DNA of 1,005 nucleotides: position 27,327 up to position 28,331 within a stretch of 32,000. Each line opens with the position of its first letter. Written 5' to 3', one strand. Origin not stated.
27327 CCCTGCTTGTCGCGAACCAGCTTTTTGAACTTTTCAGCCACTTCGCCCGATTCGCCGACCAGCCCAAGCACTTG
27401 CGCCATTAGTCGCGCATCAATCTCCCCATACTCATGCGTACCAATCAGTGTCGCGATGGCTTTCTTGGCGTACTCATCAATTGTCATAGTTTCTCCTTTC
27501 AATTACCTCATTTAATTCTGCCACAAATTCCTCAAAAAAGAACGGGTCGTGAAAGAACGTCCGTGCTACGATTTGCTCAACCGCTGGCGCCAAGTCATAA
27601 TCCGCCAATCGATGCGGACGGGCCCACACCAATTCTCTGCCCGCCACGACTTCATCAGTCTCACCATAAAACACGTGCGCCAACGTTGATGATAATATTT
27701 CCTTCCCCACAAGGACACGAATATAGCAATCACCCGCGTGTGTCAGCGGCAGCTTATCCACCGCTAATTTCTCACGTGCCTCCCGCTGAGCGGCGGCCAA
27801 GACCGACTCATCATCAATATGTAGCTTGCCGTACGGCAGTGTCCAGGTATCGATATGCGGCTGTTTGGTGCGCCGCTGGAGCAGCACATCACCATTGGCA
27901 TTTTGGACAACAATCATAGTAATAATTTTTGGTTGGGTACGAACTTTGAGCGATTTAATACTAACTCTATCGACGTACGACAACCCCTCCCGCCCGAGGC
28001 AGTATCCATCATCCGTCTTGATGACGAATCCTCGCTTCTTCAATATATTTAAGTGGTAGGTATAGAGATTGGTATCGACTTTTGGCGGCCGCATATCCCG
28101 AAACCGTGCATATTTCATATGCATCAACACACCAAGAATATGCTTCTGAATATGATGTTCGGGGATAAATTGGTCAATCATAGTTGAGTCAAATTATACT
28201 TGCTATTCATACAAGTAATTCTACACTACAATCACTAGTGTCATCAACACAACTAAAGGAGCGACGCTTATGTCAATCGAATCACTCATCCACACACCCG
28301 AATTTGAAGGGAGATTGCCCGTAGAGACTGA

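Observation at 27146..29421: Divergent module: wHTH-degenerate-Nudix regulator (reverse of the NrtR domain order) plus MazG, facing a CYTH-uridine-kinase fusion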

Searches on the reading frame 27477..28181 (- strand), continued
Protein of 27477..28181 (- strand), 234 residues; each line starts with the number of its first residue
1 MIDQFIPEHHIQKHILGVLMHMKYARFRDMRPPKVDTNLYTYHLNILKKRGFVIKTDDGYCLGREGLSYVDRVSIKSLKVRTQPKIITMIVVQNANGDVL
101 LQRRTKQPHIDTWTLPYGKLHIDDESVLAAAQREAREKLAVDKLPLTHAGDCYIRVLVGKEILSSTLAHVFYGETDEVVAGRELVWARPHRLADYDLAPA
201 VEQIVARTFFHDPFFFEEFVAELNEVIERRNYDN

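Call 63: search_protein_families(library=pfam, proteins=[L088:4789-5949:+, L090:2594-3877:-, L092:2631-3884:-, L093:2641-3861:-, L094:4783-5301:+, L088:1767-3116:+, L088:3117-3845:-], max_evalue=0.1)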
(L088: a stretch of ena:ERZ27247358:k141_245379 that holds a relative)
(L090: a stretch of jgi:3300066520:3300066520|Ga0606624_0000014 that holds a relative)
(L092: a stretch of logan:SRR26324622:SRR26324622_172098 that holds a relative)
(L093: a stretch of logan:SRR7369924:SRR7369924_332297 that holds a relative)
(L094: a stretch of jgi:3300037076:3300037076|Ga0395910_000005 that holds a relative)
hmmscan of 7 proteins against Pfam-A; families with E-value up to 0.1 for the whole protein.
L088:4789-5949:+ (386 aa): 1 family
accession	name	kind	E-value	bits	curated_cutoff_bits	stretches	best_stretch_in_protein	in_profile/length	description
PF13521.12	AAA_28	-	4.8e-19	69.6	27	1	8-193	1-164/164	AAA domain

L090:2594-3877:- (427 aa): 2 families
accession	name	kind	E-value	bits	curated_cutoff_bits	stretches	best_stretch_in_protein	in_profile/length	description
PF13521.12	AAA_28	-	3e-10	41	27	1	49-181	1-120/164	AAA domain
PF01928.26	CYTH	-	9.1e-05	22.8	23.2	1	254-372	2-133/179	CYTH domain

L092:2631-3884:- (417 aa): 12 families
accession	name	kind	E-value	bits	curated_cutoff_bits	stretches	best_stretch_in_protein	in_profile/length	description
PF13521.12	AAA_28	-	9.9e-21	75.1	27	1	18-197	2-161/164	AAA domain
PF02223.23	Thymidylate_kin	-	0.0028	17.8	27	1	26-119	7-100/185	Thymidylate kinase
PF08433.16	KTI12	-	0.0028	17.6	22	1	18-52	4-38/271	Chromatin associated protein KTI12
PF03308.22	MeaB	-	0.0057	16.1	23.1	1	13-59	31-78/273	Methylmalonyl Co-A mutase-associated GTPase MeaB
PF00448.28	SRP54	-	0.017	15.2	22.7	1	17-49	3-35/196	SRP54-type protein, GTPase domain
PF04665.18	Pox_A32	-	0.017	15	22.8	1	15-148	13-148/242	Poxvirus A32 protein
PF11437.13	Vanabin-2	-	0.018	15.7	25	1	253-296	39-83/93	Vanadium-binding protein 2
PF20720.3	nSTAND3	-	0.021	15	27.2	1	13-49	15-51/155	Novel STAND NTPase 3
PF19842.5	YqeC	-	0.035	14.8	27.6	1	26-60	7-39/145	YqeC protein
PF13604.12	AAA_30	-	0.035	14.3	27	1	15-53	18-56/191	AAA domain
PF13671.12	AAA_33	-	0.054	14.2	27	0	17-61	1-42/143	AAA domain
PF25199.1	nSTAND_NTPase5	-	0.09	13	34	0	16-55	42-82/145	Novel STAND NTPase 5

L093:2641-3861:- (406 aa): 14 families
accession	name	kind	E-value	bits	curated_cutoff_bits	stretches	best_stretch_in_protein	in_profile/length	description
PF13521.12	AAA_28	-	3.4e-21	76.6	27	1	17-195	2-160/164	AAA domain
PF03266.21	NTPase_1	-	0.0012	19.1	23.9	1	17-45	2-30/168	NTPase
PF08433.16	KTI12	-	0.0017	18.3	22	1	16-49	3-36/271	Chromatin associated protein KTI12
PF02223.23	Thymidylate_kin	-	0.0023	18.1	27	1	25-115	7-97/185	Thymidylate kinase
PF00448.28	SRP54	-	0.004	17.2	22.7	1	16-47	3-34/196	SRP54-type protein, GTPase domain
PF03205.20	MobB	-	0.0085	16.4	26.6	1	17-45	2-30/133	Molybdopterin guanine dinucleotide synthesis protein B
PF20720.3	nSTAND3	-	0.011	15.9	27.2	1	13-46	16-49/155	Novel STAND NTPase 3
PF03308.22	MeaB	-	0.011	15.2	23.1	1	13-45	32-64/273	Methylmalonyl Co-A mutase-associated GTPase MeaB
PF25199.1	nSTAND_NTPase5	-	0.015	15.5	34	1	15-55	42-83/145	Novel STAND NTPase 5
PF13604.12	AAA_30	-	0.015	15.5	27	1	15-48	19-52/191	AAA domain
PF13245.12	AAA_19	-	0.022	15.4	25.1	1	15-45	12-44/134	AAA domain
PF00437.27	T2SSE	-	0.029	13.5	24.9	1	11-46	139-174/370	Type II/IV secretion system protein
PF19993.5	DO-GTPase2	-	0.043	13.9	27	0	16-40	2-26/226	Double-GTPase 2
PF04665.18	Pox_A32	-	0.058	13.3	22.8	1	12-110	11-112/242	Poxvirus A32 protein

L094:4783-5301:+ (172 aa): 1 family
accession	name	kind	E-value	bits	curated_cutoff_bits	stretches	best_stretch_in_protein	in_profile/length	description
PF01928.26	CYTH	-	5.2e-17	62.7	23.2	1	1-138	1-148/179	CYTH domain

L088:1767-3116:+ (449 aa): 19 families
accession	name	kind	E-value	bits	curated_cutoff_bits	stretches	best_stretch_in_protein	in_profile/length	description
PF14681.12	UPRTase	-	2.1e-33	116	27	1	69-196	75-204/206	Uracil phosphoribosyltransferase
PF02224.24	Cytidylate_kin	-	6.7e-16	59.1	26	1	297-448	1-149/211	Cytidylate kinase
PF00156.33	Pribosyltran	-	2.1e-08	34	26.3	1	40-158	9-131/158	Phosphoribosyl transferase domain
PF13207.12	AAA_17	-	2.3e-05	25.1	27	1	301-332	2-33/136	AAA domain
PF24390.1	PRTase-CE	-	2.9e-05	24.5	27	1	97-186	91-186/253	PRTase-CE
PF13189.12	Cytidylate_kin2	-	0.00033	21.3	28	1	296-445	1-127/176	Cytidylate kinase-like family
PF03193.22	RsgA_GTPase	-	0.0017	18.6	30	1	280-322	94-134/174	RsgA GTPase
PF15609.12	PRTase_2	-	0.0032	17.5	28.8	1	108-151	115-157/188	Phosphoribosyl transferase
PF13238.12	AAA_18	-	0.0061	17.5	29.4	1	297-331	1-34/128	AAA domain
PF13191.12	AAA_16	-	0.011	16.7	32.6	1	292-333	22-65/167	AAA ATPase domain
PF00910.28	RNA_helicase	-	0.023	15.6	21.5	1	298-322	2-26/105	RNA helicase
PF00004.35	AAA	-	0.023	15.6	21.2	0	299-325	3-29/131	ATPase family associated with various cellular activities (AAA)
PF13401.12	AAA_22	-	0.023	15.5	27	1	293-326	4-33/130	AAA domain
PF03215.21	Rad17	-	0.024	15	23.8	1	279-322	28-73/186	Rad17 P-loop domain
PF10609.15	ParA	-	0.024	14.5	27.1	1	295-325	5-35/246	NUBPL iron-transfer P-loop NTPase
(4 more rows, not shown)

L088:3117-3845:- (242 aa): 4 families
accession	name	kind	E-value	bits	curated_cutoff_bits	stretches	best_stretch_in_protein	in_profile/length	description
PF01978.25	TrmB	-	4.9e-14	52.4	25.6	1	6-73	1-67/68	Sugar-specific transcriptional regulator TrmB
PF03965.22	Penicillinase_R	-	0.027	15.2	22.6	1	11-70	1-64/115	Penicillinase repressor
PF05791.16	Bacillus_HBL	-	0.029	14.6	29.1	1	159-202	106-149/177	Bacillus haemolytic enterotoxin (HBL)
PF24270.1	HTH_Cmi2_C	-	0.059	14.1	27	0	5-62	64-123/125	Cmi2, C-terminal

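Call 84: find_encoding_contigs(protein=P0470, flank=4000, max_places=1)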
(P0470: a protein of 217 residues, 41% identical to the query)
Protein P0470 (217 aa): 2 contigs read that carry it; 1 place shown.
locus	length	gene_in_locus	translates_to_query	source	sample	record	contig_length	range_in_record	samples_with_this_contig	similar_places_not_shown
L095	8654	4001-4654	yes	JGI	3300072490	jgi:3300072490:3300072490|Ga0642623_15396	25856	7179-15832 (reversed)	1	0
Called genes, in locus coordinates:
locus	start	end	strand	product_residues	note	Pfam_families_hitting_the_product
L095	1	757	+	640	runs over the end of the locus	PF00012:HSP70, PF06723:MreB_Mbl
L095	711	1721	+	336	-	-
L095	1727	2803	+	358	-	PF00226:DnaJ, PF01556:DnaJ_C, PF00684:DnaJ_CXXCXGXG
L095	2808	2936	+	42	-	-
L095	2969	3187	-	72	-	-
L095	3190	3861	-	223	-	-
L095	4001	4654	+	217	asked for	PF00293:NUDIX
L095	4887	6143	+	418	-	PF21760:SecD_1st, PF22599:SecDF_P1_head, PF03176:MMPL, PF00873:ACR_tran, PF02355:SecD_SecF_C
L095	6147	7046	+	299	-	PF02355:SecD_SecF_C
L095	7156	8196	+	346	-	PF04545:Sigma70_r4, PF05066:HARE-HTH (weak)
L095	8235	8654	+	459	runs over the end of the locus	-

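Call 85: find_encoding_contigs(protein=P0398, flank=4000, max_places=1)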
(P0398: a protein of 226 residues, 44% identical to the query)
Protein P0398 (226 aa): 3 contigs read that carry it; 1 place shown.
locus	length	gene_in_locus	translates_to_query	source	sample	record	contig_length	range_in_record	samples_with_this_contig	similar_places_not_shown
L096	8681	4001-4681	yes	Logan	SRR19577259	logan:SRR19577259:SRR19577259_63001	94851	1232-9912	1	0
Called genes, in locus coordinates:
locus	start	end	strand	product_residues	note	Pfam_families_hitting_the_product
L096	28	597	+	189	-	PF03352:Adenine_glyco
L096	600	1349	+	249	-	-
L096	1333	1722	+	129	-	PF01641:SelR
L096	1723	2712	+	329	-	-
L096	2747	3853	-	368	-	PF13521:AAA_28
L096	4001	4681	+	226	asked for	PF00293:NUDIX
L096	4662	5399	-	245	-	PF04402:SIMPL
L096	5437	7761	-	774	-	PF01326:PPDK_N, PF00391:PEP-utilizers, PF02896:PEP-utilizers_C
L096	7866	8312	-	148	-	PF21982:RecX_HTH1, PF02631:RecX_HTH2, PF21981:RecX_HTH3 (weak)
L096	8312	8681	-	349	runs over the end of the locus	PF00154:RecA_N, PF08423:Rad51, PF06745:ATPase (faint), PF27531:MT3502_N (weak), PF21096:RecA_C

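Call 86: find_encoding_contigs(protein=P0396, flank=4000, max_places=1)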
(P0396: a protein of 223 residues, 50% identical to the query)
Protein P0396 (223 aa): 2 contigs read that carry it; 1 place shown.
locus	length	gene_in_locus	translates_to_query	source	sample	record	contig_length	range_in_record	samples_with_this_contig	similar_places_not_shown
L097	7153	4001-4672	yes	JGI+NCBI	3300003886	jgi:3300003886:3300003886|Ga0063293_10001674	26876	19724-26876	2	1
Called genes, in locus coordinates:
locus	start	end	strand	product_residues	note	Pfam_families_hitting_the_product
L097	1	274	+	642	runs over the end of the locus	PF17764:PriA_3primeBD (weak)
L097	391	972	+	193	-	PF01327:Pep_deformylase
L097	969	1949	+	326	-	PF00551:Formyl_trans_N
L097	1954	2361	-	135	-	PF02482:Ribosomal_S30AE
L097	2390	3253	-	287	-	PF02557:VanY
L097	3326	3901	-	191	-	-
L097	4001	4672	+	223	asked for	PF00293:NUDIX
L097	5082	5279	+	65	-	PF12844:HTH_19, PF13560:HTH_31, PF13413:HTH_25 (weak), PF13443:HTH_26, PF01381:HTH_3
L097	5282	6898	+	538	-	PF12161:HsdM_N, PF02384:N6_Mtase, PF05175:MTS (faint)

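Call 87: search_protein_families(library=pfam, proteins=[L095:3190-3861:-, L097:3326-3901:-, L096:2747-3853:-, L095:2969-3187:-], max_evalue=1)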
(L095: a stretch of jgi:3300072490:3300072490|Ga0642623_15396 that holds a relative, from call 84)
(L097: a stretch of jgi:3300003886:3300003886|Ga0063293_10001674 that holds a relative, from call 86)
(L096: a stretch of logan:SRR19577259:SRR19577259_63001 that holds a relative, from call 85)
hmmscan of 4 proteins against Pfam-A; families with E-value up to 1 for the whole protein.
L095:3190-3861:- (223 aa): 0 families

L097:3326-3901:- (191 aa): 0 families

L096:2747-3853:- (368 aa): 1 family
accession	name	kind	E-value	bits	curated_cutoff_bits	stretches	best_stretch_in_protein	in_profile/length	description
PF13521.12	AAA_28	-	2.4e-10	41.3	27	1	4-175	2-150/164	AAA domain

L095:2969-3187:- (72 aa): 0 families

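Call 95: search_protein_families(library=padloc, proteins=[window:27477-28181:-, L008:8586-9911:-, L088:4789-5949:+], max_evalue=0.01)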
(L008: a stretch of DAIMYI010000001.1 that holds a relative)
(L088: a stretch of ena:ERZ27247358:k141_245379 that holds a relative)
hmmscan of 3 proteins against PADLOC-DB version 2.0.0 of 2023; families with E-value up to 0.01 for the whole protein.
window:27477-28181:- (234 aa): 1 family
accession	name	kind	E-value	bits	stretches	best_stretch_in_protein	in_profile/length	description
PDLC04899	PDC-S07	-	1.9e-08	32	1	89-207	11-127/135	-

L008:8586-9911:- (441 aa): 0 families

L088:4789-5949:+ (386 aa): 0 families

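Call 96: search_protein_families(library=phrogs, proteins=[window:27477-28181:-], max_evalue=0.001)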
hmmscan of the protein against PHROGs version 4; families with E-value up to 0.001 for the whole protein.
window:27477-28181:- (234 aa): 1 family
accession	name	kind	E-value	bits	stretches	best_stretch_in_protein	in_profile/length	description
phrog_1198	-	other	8.8e-08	33.2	1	87-205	40-163/253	MutT/NUDIX hydrolase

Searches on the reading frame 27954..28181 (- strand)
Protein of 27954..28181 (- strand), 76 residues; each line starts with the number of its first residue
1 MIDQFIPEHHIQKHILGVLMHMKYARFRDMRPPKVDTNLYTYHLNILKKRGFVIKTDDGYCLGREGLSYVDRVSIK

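Call 77: search_solved_structures(query=A4, max_evalue=10, show_alignments=2)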
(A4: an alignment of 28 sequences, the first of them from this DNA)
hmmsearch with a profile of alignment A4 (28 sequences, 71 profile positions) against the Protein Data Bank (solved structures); distinct sequences matched with E-value up to 10: 28.
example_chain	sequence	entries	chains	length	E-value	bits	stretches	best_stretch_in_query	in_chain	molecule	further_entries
6een_C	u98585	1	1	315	0.00025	24.1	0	22-37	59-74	Designer Pentatricopeptide Protein dPPR10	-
8hkx_S19E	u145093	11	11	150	0.074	16.1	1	39-69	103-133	30S ribosomal protein S19e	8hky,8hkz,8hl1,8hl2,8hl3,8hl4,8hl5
9e71_BU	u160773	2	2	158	0.12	15.5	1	39-69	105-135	Small ribosomal subunit protein eS19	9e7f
9wvg_C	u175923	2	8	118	0.17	15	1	9-63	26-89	Uncharacterized HTH-type transcriptional regulator YdzF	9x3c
4xb4_A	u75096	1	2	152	0.21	14.7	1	35-66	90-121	Orange carotenoid-binding protein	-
9h41_A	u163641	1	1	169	0.37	13.9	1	4-67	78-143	Orange carotenoid-binding domain-containing protein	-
9v1k_sv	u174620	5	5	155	0.37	13.9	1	36-70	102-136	Small ribosomal subunit protein eS19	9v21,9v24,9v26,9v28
8qx5_A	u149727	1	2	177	0.4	13.8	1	5-67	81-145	Orange carotenoid-binding domain-containing protein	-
9sni_B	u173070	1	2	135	0.46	13.6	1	6-55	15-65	Glucose-induced degradation protein 8 homolog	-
7qca_ST0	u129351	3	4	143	0.62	13.2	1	39-67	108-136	40S Ribosomal protein S19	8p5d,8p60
4rs8_A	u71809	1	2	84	0.63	13.2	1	39-66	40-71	AspA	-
3wks_C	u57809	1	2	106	0.65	13.1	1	17-59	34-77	Uncharacterized protein MJ1481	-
5k1y_C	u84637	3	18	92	0.73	13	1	39-66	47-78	AspA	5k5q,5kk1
9soi_A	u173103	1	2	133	0.75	12.9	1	6-47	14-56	Glucose-induced degradation protein 8 homolog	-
7sc9_BH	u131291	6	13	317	0.81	12.8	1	35-65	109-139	Orange carotenoid-binding protein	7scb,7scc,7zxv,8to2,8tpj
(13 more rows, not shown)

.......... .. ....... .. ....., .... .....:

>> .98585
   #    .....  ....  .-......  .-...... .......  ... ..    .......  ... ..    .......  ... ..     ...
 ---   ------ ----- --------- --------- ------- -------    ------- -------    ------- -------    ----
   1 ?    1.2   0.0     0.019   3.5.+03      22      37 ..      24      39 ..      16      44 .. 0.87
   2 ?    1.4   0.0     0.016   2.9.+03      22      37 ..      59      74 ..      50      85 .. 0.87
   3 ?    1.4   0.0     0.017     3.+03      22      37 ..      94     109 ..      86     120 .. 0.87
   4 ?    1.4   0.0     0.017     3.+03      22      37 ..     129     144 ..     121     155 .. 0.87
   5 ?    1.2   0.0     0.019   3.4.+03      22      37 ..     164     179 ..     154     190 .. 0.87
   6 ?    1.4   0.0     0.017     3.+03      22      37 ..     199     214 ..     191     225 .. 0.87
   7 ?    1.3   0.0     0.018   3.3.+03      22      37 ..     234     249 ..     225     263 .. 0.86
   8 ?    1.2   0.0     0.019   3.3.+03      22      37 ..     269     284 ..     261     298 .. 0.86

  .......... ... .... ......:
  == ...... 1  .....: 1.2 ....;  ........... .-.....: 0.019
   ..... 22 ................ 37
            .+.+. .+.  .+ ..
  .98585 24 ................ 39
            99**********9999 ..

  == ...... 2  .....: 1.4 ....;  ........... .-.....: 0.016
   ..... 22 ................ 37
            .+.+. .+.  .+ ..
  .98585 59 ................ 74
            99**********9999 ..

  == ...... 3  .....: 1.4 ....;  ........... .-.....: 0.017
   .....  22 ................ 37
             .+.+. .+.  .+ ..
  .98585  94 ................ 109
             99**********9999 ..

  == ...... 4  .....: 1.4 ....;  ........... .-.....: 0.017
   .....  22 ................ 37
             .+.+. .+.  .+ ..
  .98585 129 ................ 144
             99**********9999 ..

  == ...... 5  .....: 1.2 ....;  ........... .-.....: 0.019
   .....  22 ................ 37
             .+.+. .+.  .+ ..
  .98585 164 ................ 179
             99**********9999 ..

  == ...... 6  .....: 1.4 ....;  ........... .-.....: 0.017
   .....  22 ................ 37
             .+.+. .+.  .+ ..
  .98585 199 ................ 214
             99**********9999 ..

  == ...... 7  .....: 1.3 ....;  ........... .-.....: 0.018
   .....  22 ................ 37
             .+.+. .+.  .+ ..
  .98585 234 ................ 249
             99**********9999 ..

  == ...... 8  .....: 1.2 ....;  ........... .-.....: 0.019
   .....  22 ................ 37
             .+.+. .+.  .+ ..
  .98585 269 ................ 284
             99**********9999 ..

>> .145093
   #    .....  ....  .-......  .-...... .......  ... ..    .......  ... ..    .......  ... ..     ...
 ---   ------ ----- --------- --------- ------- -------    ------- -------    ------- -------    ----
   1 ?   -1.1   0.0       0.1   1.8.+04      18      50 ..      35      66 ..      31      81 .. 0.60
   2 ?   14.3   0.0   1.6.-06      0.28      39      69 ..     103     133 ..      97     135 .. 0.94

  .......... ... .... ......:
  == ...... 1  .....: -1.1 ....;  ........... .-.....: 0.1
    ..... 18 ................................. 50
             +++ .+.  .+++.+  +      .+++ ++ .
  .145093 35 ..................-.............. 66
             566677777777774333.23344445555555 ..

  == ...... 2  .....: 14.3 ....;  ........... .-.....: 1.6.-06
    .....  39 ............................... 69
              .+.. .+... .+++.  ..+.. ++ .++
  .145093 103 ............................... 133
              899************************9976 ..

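Call 78: search_protein_families(library=pfam, alignment_id=A4, max_evalue=1)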
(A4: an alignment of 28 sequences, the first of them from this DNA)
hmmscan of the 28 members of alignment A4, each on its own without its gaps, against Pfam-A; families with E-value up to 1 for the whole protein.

A. member 1, seq(76 aa): 2 families
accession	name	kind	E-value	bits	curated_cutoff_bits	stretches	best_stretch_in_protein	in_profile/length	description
PF24038.1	DUF7347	-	0.0006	20.5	27.6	1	35-71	40-75/77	Domain of unknown function (DUF7347)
PF14947.12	HTH_45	-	0.15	12.5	25.5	1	42-72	38-68/77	Winged helix-turn-helix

B. families by the number of members that match (of 28 scanned): 30 families (the first 25 are shown)
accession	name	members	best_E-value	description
PF24038.1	DUF7347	28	9.2e-09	Domain of unknown function (DUF7347)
PF14947.12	HTH_45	18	0.00055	Winged helix-turn-helix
PF25213.1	HVO_A0261_N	12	0.0014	HVO_A0261 N-terminal domain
PF13463.12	HTH_27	8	0.035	Winged helix DNA-binding domain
PF12840.13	HTH_20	7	1.4e-05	Helix-turn-helix domain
PF10711.15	DUF2513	6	0.0039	Hypothetical protein (DUF2513)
PF04182.18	B-block_TFIIIC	5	0.0022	B-block binding subunit of TFIIIC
PF01022.26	HTH_5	5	0.012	Bacterial regulatory protein, arsR family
PF13412.12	HTH_24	4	0.01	Winged helix-turn-helix DNA-binding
PF23589.2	WH_AprA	3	0.0032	AprA winged helix domain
PF08461.16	HTH_12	3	0.0071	Ribonuclease R winged-helix domain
PF14338.12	Mrr_N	3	0.013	Mrr N-terminal domain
PF01638.23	HxlR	3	0.019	HxlR-like helix-turn-helix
PF24266.1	HTH_HVO_0163_N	3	0.03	HVO_0163, N-terminal HTH domain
PF09202.17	Rio2_N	3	0.033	Rio2, N-terminal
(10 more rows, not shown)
